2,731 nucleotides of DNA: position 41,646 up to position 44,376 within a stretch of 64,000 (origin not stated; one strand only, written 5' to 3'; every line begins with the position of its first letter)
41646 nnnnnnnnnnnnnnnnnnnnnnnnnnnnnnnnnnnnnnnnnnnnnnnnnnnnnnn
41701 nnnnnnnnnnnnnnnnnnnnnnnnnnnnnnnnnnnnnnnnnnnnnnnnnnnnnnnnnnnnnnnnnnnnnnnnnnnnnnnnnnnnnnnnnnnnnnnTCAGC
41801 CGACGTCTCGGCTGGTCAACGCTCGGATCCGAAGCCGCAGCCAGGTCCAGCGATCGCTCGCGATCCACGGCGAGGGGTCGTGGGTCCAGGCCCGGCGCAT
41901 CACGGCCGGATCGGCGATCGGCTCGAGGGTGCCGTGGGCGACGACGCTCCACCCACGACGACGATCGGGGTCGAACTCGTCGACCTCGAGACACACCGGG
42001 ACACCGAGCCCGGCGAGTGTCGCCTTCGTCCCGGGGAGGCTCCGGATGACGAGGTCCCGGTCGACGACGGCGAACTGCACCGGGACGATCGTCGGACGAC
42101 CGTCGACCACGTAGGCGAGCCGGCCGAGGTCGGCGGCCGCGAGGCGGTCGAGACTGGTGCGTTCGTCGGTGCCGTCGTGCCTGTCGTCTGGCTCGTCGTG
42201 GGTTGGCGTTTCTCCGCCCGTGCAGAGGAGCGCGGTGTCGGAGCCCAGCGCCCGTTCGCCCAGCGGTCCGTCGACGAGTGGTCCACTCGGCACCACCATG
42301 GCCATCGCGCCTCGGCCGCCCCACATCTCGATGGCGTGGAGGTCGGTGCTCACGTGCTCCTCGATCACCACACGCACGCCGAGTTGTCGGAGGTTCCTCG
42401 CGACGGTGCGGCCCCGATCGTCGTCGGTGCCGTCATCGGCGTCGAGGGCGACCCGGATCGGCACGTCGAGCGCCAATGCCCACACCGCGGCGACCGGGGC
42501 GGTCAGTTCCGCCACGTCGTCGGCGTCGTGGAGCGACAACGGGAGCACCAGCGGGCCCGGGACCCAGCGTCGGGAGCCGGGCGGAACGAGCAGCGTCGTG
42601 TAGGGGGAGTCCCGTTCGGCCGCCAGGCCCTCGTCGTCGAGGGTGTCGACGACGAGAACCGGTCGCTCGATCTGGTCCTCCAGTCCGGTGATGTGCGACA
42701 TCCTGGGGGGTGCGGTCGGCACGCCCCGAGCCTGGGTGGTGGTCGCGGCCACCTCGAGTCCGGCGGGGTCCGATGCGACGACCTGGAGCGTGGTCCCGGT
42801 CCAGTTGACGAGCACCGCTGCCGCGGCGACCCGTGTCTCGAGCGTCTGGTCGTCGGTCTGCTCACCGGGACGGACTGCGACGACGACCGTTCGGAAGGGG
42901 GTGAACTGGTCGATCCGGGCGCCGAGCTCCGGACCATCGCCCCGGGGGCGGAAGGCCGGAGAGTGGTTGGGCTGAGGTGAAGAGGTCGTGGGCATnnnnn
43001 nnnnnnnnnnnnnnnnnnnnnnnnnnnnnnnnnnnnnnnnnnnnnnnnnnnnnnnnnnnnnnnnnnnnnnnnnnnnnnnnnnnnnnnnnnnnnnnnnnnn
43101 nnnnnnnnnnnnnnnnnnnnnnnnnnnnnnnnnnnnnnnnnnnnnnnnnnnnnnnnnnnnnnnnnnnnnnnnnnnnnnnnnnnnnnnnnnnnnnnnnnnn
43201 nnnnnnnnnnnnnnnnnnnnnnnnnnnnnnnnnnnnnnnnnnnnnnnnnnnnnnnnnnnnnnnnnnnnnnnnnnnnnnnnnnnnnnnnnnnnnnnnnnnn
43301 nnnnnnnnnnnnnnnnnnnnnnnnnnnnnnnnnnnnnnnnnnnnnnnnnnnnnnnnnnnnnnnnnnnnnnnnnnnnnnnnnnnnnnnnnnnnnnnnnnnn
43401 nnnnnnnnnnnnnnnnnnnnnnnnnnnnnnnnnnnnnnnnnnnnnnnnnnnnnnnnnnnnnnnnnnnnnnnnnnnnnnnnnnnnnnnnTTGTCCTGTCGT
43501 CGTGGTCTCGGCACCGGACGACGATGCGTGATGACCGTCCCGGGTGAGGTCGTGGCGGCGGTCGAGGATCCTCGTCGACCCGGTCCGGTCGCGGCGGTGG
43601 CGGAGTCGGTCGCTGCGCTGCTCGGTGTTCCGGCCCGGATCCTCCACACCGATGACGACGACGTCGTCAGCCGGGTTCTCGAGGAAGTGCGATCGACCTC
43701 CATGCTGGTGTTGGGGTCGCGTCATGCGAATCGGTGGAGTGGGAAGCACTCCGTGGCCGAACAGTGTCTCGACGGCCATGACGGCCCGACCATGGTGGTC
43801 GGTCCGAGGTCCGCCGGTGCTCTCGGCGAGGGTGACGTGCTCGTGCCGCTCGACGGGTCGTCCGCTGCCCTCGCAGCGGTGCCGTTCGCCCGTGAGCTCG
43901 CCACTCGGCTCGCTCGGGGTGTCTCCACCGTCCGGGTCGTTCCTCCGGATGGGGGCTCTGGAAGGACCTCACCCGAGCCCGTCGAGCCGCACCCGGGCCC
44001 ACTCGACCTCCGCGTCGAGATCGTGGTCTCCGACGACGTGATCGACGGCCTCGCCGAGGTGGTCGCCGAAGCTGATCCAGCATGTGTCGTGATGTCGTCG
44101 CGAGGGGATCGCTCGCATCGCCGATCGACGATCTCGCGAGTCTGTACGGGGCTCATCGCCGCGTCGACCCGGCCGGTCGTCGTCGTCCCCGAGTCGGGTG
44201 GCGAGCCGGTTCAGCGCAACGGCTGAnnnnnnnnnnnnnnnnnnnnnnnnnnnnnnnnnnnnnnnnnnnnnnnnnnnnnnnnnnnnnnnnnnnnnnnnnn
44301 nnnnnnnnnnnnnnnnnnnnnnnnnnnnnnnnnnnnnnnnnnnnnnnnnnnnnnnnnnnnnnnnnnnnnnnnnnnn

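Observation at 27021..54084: Chromosomally clustered hypoxia/dormancy-type gene set organised around a DosR/DevR orthologue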

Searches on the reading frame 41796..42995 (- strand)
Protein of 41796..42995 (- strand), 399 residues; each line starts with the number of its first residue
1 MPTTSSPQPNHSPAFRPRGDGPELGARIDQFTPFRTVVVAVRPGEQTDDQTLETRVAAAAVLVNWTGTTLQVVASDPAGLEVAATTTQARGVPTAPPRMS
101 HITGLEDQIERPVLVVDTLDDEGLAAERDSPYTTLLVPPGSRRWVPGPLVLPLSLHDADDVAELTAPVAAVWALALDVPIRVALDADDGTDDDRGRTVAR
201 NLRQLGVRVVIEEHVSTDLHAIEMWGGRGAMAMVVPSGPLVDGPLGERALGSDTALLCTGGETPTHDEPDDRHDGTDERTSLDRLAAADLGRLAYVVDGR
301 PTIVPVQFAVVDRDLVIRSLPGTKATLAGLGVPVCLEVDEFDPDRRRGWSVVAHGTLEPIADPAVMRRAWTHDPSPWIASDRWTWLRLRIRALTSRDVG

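Call 7: search_protein_families(library=pfam, proteins=[window:41796-42995:-], max_evalue=0.01)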
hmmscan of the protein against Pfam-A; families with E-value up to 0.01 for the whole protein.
window:41796-42995:- (399 aa): 1 family
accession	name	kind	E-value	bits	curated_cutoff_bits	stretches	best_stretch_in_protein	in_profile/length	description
PF12900.13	Pyridox_ox_2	-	3.2e-19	69.7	27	1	277-388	1-131/140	Pyridoxamine 5'-phosphate oxidase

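Call 35: search_protein_families(library=ncbifam, proteins=[window:41796-42995:-], max_evalue=0.001)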
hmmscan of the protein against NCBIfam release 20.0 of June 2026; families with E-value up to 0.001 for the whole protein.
window:41796-42995:- (399 aa): 0 families

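Call 50: find_homologous_proteins(query=window:41796-42995:-, max_evalue=0.00001)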
Query window:41796-42995:- (399 aa): 2 proteins with E <= 0.00001 among 8000 candidates.
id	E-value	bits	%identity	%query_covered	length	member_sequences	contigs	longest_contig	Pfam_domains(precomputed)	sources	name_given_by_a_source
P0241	5.1e-260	880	100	100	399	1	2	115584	PF12900.14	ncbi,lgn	-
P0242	1.0e-28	119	39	66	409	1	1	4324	PF12900.14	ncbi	-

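Call 64: predict_structure(alignment_id=A1)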
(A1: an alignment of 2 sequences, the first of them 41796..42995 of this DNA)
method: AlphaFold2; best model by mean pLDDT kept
length: 399 residues; sequences in the alignment: 2
mean_pLDDT: 42.9   pTM: 0.39
mean pLDDT of the five models: 42.9, 42.2, 41.6, 40.8, 40.4
residues with pLDDT >= 90: 0; 70-90: 50; 50-70: 68; < 50: 281
segments of 3 or more residues with pLDDT < 50: 1-51, 63-169, 175-190, 192-195, 199-275, 321-326, 374-382
pLDDT, mean of each block of 10 residues (from residue 1): 25 24 25 33 40 50 41 29 23 22 24 30 39 31 30 39 45 46 40 49 38 26 26 30 24 33 28 50 76 61 68 76 47 68 55 75 71 47 70 61
secondary structure, 60 per line:
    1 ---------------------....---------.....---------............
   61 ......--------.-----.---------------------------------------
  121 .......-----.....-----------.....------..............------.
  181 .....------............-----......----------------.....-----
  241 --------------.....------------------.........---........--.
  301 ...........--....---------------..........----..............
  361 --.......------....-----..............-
elements in order: H22-25 E35-39 H49-66 H121-127 E133-137 E149-153 H160-173 E180-185 H192-203 E209-214 E231-235 E255-259 H278-286 E290-297 E300-311 E314-317 E333-342 E347-360 H363-369 H376-379 E385-398

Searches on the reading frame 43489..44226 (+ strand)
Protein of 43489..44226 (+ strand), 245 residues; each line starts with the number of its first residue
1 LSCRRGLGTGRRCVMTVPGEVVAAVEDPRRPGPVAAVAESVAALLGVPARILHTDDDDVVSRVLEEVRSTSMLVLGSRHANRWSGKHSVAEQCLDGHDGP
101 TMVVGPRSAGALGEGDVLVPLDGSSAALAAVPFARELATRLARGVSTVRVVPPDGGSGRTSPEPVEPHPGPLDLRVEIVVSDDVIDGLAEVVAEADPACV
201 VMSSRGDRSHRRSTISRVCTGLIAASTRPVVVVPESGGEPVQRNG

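Call 7: search_protein_families(library=pfam, proteins=[window:43489-44226:+], max_evalue=0.01)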
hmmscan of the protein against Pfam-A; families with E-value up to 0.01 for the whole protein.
window:43489-44226:+ (245 aa): 1 family
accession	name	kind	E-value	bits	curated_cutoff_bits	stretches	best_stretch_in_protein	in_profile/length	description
PF00582.32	Usp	-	4.7e-10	40.6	24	1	177-234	84-141/141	Universal stress protein family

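Call 25: search_protein_families(library=pfam, proteins=[window:43531-44226:+], max_evalue=1)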
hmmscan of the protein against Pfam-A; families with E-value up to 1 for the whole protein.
window:43531-44226:+ (231 aa): 1 family
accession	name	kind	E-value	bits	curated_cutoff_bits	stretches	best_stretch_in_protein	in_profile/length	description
PF00582.32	Usp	-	3.4e-10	41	24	3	163-220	84-141/141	Universal stress protein family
